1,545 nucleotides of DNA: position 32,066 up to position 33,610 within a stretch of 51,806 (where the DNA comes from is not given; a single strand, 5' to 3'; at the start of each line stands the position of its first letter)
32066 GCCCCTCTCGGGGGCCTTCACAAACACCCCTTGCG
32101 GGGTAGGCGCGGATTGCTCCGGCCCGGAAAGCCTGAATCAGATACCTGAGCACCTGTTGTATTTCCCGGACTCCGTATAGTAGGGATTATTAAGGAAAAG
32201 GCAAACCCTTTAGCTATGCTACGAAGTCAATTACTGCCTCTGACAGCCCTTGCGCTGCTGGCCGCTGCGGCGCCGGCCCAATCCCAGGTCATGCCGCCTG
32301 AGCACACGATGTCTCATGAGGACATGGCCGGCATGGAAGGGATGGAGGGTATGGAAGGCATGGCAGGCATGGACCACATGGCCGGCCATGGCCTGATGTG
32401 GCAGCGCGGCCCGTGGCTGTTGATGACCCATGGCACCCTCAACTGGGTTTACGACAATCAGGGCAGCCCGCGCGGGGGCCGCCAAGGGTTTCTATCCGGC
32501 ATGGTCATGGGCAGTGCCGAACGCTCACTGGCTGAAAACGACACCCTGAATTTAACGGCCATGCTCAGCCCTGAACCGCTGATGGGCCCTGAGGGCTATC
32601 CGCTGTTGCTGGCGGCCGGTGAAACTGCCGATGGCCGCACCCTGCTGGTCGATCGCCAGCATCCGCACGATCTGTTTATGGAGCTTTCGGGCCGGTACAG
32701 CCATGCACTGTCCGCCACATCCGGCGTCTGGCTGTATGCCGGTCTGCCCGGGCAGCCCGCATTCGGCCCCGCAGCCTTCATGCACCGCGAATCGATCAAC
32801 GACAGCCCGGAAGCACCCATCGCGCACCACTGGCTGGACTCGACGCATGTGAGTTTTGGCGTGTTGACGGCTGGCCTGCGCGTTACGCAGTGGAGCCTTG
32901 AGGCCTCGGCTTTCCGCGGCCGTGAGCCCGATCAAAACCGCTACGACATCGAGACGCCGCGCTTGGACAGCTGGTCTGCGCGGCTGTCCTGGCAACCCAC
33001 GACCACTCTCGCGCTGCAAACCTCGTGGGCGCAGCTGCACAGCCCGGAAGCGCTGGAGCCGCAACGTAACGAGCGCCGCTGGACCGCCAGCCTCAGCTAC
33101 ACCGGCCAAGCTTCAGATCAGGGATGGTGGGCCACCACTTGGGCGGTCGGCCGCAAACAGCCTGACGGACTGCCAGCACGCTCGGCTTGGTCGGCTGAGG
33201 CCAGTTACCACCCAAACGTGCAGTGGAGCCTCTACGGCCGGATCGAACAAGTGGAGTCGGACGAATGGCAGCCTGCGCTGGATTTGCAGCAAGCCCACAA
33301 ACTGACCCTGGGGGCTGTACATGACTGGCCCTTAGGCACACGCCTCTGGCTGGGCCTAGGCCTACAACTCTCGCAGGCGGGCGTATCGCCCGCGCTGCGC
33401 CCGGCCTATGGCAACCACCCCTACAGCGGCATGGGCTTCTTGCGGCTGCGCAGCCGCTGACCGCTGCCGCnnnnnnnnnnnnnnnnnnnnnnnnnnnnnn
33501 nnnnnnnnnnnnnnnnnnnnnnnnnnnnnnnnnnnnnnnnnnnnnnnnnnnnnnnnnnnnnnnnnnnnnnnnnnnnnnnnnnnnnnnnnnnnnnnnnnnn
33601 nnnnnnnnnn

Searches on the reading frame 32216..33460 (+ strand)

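Call 9: search_protein_families(library=pfam, proteins=[window:32216-33460:+], max_evalue=0.001)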
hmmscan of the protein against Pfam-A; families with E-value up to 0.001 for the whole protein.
window:32216-33460:+ (414 aa): 0 families

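Call 53: search_protein_families(library=pfam, proteins=[window:32216-33460:+], max_evalue=10)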
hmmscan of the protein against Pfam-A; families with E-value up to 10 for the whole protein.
window:32216-33460:+ (414 aa): 1 family
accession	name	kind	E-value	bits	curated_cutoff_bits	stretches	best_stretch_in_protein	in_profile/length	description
PF00593.30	TonB_dep_Rec_b-barrel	-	0.022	15.1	27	1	217-273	187-239/436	TonB dependent receptor-like, beta-barrel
